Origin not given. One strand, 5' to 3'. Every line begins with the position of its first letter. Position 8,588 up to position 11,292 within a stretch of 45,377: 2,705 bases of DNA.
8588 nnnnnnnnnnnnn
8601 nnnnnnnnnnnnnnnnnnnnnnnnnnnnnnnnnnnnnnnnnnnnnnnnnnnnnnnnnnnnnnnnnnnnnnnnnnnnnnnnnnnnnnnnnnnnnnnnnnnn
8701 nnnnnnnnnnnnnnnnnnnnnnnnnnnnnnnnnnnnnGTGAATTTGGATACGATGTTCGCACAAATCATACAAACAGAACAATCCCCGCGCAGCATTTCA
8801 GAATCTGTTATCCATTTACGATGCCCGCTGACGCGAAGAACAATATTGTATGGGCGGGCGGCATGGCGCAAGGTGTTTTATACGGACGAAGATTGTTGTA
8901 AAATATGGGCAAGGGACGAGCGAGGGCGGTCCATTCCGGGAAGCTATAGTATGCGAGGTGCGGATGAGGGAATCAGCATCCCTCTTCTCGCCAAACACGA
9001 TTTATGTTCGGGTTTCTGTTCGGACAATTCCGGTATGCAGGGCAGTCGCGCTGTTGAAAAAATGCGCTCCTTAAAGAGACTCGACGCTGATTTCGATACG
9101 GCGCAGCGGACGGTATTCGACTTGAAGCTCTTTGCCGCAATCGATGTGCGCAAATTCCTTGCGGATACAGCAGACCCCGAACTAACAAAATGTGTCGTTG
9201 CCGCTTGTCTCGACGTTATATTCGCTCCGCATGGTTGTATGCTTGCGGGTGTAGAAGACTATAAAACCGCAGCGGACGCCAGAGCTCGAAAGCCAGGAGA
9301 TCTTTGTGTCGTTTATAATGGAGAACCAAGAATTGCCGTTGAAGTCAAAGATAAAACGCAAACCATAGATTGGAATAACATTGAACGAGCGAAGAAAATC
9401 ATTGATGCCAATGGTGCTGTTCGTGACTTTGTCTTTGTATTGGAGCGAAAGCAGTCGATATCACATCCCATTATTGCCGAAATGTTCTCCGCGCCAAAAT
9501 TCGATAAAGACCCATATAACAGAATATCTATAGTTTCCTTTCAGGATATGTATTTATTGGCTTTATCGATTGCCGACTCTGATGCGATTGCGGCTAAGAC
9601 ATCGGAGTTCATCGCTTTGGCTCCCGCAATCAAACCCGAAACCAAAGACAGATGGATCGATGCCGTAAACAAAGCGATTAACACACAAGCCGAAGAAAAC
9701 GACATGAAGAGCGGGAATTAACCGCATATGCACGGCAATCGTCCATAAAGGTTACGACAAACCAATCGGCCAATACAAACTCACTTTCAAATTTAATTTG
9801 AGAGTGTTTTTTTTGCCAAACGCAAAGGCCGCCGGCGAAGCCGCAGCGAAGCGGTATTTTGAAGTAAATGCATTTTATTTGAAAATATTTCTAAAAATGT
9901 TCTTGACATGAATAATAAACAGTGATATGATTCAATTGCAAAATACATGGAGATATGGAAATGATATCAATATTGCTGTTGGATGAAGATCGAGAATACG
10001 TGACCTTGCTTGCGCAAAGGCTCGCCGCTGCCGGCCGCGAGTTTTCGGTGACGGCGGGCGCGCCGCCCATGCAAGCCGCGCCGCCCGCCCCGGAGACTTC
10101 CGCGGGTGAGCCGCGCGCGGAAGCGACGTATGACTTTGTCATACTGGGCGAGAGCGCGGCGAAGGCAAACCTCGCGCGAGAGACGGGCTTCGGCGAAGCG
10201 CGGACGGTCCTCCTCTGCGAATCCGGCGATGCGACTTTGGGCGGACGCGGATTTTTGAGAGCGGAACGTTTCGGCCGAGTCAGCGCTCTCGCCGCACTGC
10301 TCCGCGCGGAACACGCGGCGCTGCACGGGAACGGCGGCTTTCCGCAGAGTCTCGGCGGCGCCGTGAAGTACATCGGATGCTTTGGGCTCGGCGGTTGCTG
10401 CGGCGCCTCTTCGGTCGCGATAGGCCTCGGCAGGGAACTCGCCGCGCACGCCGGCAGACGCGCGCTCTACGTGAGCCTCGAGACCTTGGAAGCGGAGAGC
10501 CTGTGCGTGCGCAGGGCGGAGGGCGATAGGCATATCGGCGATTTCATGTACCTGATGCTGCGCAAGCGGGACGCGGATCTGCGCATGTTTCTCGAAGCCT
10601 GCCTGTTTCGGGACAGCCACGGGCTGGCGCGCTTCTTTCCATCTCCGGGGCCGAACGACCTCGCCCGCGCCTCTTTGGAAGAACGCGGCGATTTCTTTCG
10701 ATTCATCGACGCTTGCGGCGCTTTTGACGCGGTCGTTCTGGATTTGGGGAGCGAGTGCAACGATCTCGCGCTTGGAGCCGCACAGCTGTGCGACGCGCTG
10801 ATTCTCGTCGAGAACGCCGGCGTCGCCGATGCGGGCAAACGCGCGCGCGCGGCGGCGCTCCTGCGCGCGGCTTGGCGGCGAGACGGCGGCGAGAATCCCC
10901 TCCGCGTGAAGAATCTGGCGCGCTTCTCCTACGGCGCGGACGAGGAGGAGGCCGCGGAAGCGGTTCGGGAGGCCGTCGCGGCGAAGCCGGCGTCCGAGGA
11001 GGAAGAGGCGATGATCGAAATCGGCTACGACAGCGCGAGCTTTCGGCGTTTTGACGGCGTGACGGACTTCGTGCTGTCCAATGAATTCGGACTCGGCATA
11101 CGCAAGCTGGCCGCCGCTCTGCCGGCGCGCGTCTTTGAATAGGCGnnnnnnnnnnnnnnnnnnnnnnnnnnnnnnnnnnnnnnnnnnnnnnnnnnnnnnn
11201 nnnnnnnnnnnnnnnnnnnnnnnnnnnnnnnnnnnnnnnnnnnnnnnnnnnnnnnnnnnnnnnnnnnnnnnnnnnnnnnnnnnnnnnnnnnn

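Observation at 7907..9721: Catalytically degenerate, frame-broken C5-methyltransferase-like gene reading in frame into an intact-looking PD-(D/E)xK nuclease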

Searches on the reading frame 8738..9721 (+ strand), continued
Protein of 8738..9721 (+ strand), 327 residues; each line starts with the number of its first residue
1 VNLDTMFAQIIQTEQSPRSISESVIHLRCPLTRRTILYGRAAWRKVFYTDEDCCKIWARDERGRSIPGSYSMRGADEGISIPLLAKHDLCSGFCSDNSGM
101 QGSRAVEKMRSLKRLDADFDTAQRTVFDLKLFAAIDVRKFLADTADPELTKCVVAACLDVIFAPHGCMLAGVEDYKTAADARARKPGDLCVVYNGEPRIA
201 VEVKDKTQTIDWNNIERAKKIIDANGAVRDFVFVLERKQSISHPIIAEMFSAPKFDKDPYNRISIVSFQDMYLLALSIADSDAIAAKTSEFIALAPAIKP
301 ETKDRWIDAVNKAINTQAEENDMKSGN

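Call 55: fold_search(model_id=the predicted structure, library=pdb)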
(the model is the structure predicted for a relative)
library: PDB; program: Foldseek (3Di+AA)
matches with E <= 10: 309; with E <= 0.001: 2
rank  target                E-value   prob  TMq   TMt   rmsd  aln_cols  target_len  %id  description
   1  7edb_A                4.3e-08  1.00  0.68  0.71   4.8       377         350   14  EcoT38I restriction endonuclease complexed with DNA (released 2022-03-16)
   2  7e8r                  5.0e-07  1.00  0.43  0.45   9.2       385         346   14  EcoT38I restriction endonuclease (released 2022-03-02)
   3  1wtd_B                3.0e-01  0.85  0.21  0.27   9.4       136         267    8  Crystal structure of type II restrcition endonuclease, EcoO109I DNA-free form (released 2004-12-14)
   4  6n8j_b                3.6e-01  0.12  0.17  0.11  20.0       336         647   10  Cryo-EM structure of late nuclear (LN) pre-60S ribosomal subunit (released 2019-03-13)
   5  6n8k_b                8.0e-01  0.09  0.20  0.14  21.1       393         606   10  Cryo-EM structure of early cytoplasmic-immediate (ECI) pre-60S ribosomal subunit (released 2019-03-13)
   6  7u8h_C                9.2e-01  0.18  0.17  0.31  11.9       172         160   10  Discovery of a KRAS G12V Inhibitor in vivo Tool Compound starting from an HSQC-NMR based Fragment Hit (released 2022-11-09)
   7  4ac9_D                9.7e-01  0.47  0.16  0.13   6.2        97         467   18  CRYSTAL STRUCTURE OF TRANSLATION ELONGATION FACTOR SELB FROM METHANOCOCCUS MARIPALUDIS IN COMPLEX WITH GDP (released 2012-08-22)
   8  3bm3_A                9.7e-01  0.10  0.18  0.23  19.9       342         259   13  Restriction endonuclease PspGI-substrate DNA complex (released 2008-09-16)
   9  5wha_J                1.1e+00  0.18  0.16  0.30  11.7       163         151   11  KRas G12V, bound to GDP and miniprotein 225-11 (released 2018-01-03)
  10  8t72_C                1.1e+00  0.14  0.14  0.27  10.4       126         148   14  Crystal structure of WT KRAS4a with bound GMPPNP and Mg ion (released 2024-02-14)
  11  1j24                  1.3e+00  0.41  0.15  0.33   5.4        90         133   22  Crystal structure of archaeal XPF/Mus81 homolog, Hef from Pyrococcus furiosus, nuclease domain, Ca cocrystal (released 2003-04-22)
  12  9ggz                  1.3e+00  0.13  0.16  0.29  12.8       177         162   11  Human KRas4A (GMPPNP) in complex with compound 31 (released 2025-04-16)
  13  9gtu_C                1.3e+00  0.11  0.12  0.10   8.5       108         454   12  Collagen VI alpha 1, 2, 3 heterotrimer recombinant C terminal region. Local refinement. (released 2025-08-20)
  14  3dvo_A                1.3e+00  0.08  0.18  0.19  14.3       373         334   10  SgrAI with cognate DNA and calcium bound (released 2008-08-19)
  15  1j22                  1.4e+00  0.33  0.14  0.32   5.9        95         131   22  Crystal structure of archaeal XPF/Mus81 homolog, Hef from Pyrococcus furiosus, nuclease domain, selenomet derivative (released 2003-04-22)
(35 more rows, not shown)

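Call 57: search_solved_structures(query=A1, max_evalue=10, show_alignments=1)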
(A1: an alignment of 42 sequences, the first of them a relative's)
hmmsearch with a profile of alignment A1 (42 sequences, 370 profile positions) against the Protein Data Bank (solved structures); distinct sequences matched with E-value up to 10: 0.

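Call 58: search_dna_similar(query=L003:3068-4852:+, collection=phages, mode=protein, max_rows=8)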
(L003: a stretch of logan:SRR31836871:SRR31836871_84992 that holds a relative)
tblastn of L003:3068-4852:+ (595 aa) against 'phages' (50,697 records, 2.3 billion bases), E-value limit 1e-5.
Records with a match: 1353; places in all: 1404; records where one place covers at least 80% of the query: 0.
Best place of each record, by identity: <60% 1353.
By first word of the organism name: Mycobacterium 432; Streptococcus 162; Klebsiella 115; Bacillus 52; Erwinia 48; Bacteriophage 46; Flavobacterium 32; Gordonia 27; Enterobacter 20; Clostridium 20; and 108 more.
By host as written in the record: Mycobacterium smegmatis mc2 155 312; - 108; Mycobacterium smegmatis mc#155 55; Klebsiella pneumoniae 54; Erwinia amylovora 43; Mycobacterium smegmatis mc2155 19; Gordonia terrae 3612 18; Flavobacterium psychrophilum 950106-1/1 13; and 426 more.
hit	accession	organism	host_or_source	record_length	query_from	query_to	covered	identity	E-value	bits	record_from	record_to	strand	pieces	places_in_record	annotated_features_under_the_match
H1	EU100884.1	Thermus phage P74-26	Thermus thermophilus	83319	8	346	57%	34.0%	1e-39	161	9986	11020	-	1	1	C5 cytosine-specific DNA methylase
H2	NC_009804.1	Thermus phage P74-26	Thermus thermophilus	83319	8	346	57%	34.0%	1e-39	161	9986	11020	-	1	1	DNA methyltransferase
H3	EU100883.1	Thermus phage P23-45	Thermus thermophilus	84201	8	346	57%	34.0%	1e-39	161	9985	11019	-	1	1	C5 cytosine-specific DNA methylase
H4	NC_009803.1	Thermus phage P23-45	Thermus thermophilus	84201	8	346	57%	34.0%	1e-39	161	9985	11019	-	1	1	DNA methyltransferase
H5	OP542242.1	Thermus phage P23-45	Thermus thermophilus HB8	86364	8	346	57%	34.0%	1e-39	161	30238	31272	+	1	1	hypothetical protein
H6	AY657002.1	Streptococcus phage phi1207.3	Streptococcus pyogenes 2812A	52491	10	339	55%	34.1%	6e-34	144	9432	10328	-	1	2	spyIM: C-5 cytosine-specific DNA methylase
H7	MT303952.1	Streptococcus phage phi29862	Streptococcus pyogenes MGAS29862 ...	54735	10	339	55%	34.1%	6e-34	144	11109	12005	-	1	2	composite element phi29862 encoding mefA and msrD providing M ... | type II restriction-modification system modification protein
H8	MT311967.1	Streptococcus phage phi29854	Streptococcus pyogenes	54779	10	339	55%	34.1%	6e-34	144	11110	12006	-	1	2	composite element phi29854 encoding mef(A) and msr(D) providing M ... | type II restriction-modification system modification protein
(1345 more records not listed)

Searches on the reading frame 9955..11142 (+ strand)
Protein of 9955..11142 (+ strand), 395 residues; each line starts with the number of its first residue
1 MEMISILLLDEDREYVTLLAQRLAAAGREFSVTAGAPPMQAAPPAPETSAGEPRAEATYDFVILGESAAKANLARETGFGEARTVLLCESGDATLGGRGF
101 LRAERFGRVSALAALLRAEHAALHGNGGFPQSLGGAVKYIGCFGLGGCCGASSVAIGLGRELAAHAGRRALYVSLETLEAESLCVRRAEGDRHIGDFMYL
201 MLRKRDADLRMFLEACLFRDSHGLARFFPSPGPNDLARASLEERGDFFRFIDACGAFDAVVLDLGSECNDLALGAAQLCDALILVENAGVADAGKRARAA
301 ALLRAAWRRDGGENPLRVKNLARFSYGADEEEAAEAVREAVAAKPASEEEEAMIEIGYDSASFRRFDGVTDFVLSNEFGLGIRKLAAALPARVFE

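Call 19: find_related_loci(query=window:9955-11142:+, collection=genome_contigs, flank=6000)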
Query window:9955-11142:+ (395 aa) in genome_contigs; peptide patterns used: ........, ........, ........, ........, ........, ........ (x = any residue, [..] = any of these).
119 stretches matched a pattern; 2 encode a relative of the query (tblastn E <= 1e-3); 2 distinct loci.
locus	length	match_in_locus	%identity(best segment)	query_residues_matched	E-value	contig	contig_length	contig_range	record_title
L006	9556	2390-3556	71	1-395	2e-136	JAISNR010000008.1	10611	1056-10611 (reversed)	MAG: Eubacteriales Family XIII. Incertae Sedis bacterium isolate Im510_bin97 k119_2572796, whole genome shotgun sequence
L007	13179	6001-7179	58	1-393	5e-120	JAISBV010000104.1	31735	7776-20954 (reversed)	MAG: Eubacteriales Family XIII. Incertae Sedis bacterium isolate Gx481_bin34 k119_1735170, whole genome shotgun sequence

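Call 20: search_protein_families(library=pfam, proteins=[window:9955-11142:+], max_evalue=0.01)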
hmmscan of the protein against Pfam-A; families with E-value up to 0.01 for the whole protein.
window:9955-11142:+ (395 aa): 0 families
